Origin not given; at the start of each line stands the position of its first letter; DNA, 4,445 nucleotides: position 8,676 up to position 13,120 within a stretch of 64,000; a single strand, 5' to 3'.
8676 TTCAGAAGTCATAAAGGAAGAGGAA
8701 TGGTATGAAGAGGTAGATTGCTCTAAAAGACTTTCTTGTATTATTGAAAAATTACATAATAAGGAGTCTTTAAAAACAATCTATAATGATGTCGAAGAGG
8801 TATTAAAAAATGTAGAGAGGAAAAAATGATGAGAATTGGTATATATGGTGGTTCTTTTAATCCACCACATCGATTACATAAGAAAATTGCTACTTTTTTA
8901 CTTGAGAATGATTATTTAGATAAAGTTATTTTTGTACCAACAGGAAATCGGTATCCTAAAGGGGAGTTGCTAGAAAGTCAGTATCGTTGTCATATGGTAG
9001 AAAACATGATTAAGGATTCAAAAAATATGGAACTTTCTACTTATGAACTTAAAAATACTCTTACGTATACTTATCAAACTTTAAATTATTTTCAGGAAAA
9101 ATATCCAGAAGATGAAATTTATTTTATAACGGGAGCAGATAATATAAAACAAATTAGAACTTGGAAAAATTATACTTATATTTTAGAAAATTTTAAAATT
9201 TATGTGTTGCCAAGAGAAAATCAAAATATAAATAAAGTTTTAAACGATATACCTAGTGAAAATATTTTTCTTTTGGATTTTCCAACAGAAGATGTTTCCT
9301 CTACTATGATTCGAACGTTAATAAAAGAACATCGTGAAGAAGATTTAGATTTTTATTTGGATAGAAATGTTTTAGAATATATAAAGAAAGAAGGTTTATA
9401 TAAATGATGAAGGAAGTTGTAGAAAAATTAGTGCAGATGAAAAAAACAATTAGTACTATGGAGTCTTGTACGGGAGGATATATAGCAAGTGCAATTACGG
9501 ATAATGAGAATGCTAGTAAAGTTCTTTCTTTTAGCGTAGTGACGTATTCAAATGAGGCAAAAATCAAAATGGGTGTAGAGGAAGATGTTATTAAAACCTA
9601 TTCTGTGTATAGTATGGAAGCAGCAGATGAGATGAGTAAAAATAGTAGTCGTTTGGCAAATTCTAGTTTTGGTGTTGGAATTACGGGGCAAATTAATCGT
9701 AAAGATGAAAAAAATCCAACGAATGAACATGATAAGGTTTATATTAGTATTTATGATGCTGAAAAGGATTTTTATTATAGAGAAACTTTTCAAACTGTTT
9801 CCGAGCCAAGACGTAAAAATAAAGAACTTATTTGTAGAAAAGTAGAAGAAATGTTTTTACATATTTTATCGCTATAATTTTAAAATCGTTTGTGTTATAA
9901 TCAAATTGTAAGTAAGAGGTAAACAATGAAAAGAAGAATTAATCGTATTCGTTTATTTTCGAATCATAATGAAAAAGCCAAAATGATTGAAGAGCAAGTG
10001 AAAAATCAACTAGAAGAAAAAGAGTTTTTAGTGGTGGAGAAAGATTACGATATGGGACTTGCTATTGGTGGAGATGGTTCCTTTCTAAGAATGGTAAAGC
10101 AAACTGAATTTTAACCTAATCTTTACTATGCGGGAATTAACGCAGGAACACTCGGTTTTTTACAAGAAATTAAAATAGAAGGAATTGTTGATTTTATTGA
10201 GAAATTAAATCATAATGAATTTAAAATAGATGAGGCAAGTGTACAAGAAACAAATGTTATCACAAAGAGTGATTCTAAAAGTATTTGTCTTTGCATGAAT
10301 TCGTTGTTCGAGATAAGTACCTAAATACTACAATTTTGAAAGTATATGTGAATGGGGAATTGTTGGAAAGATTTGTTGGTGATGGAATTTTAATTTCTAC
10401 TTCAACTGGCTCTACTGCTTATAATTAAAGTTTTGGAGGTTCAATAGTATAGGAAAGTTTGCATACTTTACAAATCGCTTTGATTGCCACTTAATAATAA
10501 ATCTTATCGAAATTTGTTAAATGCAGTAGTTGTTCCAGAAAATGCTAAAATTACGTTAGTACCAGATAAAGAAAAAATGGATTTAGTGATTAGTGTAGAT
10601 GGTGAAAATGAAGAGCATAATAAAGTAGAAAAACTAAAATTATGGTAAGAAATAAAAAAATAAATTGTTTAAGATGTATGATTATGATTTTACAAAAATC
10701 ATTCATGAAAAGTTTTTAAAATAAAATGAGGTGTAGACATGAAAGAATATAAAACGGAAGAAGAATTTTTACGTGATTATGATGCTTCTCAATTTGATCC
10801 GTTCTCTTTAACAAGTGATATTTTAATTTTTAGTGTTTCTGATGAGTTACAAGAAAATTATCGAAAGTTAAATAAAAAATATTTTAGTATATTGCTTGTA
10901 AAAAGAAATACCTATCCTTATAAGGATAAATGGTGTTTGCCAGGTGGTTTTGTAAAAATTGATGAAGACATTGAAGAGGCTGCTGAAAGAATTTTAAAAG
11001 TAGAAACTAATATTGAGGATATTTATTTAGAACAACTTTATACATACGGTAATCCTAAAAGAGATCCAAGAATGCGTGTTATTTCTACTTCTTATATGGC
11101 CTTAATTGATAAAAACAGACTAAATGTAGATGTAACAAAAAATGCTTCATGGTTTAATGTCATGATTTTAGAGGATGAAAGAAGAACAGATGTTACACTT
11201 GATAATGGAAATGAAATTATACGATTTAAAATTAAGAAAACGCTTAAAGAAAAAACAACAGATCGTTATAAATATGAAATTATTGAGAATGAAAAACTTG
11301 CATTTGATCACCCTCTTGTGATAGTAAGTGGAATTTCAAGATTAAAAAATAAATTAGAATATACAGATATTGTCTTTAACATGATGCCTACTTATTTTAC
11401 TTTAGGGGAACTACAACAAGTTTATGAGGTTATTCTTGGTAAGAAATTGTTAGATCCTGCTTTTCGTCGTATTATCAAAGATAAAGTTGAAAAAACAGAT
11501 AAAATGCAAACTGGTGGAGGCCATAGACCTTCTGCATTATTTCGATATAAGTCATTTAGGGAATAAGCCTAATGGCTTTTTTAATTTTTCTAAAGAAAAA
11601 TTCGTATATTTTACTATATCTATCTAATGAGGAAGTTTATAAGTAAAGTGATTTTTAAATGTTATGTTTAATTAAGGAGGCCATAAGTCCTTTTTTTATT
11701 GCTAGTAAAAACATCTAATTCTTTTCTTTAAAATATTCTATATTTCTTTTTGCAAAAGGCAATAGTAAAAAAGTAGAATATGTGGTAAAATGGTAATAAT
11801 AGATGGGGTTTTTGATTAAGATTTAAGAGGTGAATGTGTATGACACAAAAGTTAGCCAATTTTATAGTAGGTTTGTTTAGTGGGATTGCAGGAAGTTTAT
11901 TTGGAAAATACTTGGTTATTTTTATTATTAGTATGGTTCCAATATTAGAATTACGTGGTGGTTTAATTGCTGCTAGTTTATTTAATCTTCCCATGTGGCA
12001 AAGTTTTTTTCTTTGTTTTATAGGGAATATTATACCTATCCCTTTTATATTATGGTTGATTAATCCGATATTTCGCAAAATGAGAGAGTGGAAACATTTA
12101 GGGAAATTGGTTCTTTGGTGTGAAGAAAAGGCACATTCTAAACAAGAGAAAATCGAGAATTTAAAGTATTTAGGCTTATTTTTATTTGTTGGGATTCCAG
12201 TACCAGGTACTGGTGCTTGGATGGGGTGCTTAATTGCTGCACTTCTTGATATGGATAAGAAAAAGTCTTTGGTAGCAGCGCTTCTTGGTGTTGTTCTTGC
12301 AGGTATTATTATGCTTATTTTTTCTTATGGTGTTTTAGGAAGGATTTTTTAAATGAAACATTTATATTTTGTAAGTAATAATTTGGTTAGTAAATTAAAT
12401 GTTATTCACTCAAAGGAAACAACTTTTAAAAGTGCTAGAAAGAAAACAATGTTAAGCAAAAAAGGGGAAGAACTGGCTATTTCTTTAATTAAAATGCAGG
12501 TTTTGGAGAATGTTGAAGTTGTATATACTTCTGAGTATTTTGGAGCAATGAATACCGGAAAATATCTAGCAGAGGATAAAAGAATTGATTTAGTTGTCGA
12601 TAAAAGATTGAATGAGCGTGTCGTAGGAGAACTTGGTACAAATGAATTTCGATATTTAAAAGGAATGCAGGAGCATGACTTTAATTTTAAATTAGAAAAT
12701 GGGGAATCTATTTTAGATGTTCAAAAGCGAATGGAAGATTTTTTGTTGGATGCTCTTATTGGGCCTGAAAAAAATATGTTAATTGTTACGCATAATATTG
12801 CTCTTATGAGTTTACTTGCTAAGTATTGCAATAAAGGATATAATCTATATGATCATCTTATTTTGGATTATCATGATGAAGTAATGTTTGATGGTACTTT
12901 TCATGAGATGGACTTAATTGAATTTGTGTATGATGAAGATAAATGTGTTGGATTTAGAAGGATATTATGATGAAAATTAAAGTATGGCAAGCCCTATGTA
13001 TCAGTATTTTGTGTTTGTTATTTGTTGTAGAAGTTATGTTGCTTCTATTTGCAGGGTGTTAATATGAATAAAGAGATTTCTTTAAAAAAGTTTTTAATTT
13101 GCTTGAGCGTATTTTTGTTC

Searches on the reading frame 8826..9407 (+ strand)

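Call 67: search_protein_families(library=pfam, proteins=[window:8826-9407:+], max_evalue=0.00001)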
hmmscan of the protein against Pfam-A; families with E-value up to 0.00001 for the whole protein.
window:8826-9407:+ (193 aa): 1 family
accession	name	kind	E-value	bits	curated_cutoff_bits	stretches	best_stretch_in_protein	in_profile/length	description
PF01467.32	CTP_transf_like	-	6.4e-21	75.4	21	1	6-164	1-132/133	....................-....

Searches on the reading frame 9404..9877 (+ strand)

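Call 67: search_protein_families(library=pfam, proteins=[window:9404-9877:+], max_evalue=0.00001)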
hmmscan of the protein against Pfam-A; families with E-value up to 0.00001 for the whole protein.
window:9404-9877:+ (157 aa): 1 family
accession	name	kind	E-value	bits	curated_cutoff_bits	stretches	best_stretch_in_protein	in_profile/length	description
PF02464.23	CinA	-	5.9e-27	94.6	23.5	1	2-150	5-150/155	Competence-damaged protein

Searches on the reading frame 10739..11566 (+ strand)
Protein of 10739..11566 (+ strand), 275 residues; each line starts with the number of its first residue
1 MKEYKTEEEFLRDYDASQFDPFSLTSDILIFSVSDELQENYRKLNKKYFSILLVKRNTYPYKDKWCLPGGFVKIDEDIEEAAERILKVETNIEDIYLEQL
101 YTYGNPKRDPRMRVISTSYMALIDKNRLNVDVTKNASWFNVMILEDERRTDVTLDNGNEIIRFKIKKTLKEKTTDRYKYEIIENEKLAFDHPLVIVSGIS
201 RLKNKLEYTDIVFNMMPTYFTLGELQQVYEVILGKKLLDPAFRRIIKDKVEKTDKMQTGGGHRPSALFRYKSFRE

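Call 67: search_protein_families(library=pfam, proteins=[window:10739-11566:+], max_evalue=0.00001)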
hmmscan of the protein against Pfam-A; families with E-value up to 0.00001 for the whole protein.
window:10739-11566:+ (275 aa): 3 families
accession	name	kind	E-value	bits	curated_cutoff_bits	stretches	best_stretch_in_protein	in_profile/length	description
PF21906.2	NrtR_WHD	-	1.3e-17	64.1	27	1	212-269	1-60/61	NrtR DNA-binding winged helix domain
PF00293.34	NUDIX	-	4.5e-13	49.8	21.1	1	49-144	16-118/134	NUDIX domain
PF19368.5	AraR_C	-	3.2e-08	34.1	23.8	1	208-271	1-67/82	AraR C-terminal winged HTH domain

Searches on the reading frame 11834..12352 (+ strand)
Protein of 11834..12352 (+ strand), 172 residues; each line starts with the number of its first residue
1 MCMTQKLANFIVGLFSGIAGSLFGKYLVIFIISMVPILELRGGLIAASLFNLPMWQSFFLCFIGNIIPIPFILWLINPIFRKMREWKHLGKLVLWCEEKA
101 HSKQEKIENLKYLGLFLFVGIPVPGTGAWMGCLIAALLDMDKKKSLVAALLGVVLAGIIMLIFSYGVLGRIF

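Call 68: search_protein_families(library=pfam, proteins=[window:11834-12352:+], max_evalue=0.00001)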
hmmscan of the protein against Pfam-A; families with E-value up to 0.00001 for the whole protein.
window:11834-12352:+ (172 aa): 1 family
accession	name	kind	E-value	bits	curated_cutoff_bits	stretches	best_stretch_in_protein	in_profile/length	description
PF06695.16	Sm_multidrug_ex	-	1.7e-43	148.5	30.7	1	39-159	1-121/121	Putative small multi-drug export protein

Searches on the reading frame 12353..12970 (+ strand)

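Call 68: search_protein_families(library=pfam, proteins=[window:12353-12970:+], max_evalue=0.00001)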
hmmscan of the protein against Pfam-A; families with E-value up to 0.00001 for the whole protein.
window:12353-12970:+ (205 aa): 1 family
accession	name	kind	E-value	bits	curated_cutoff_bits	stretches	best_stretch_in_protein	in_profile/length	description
PF00300.27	His_Phos_1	-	1.2e-13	51.6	21.7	1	29-173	20-173/194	Histidine phosphatase superfamily (branch 1)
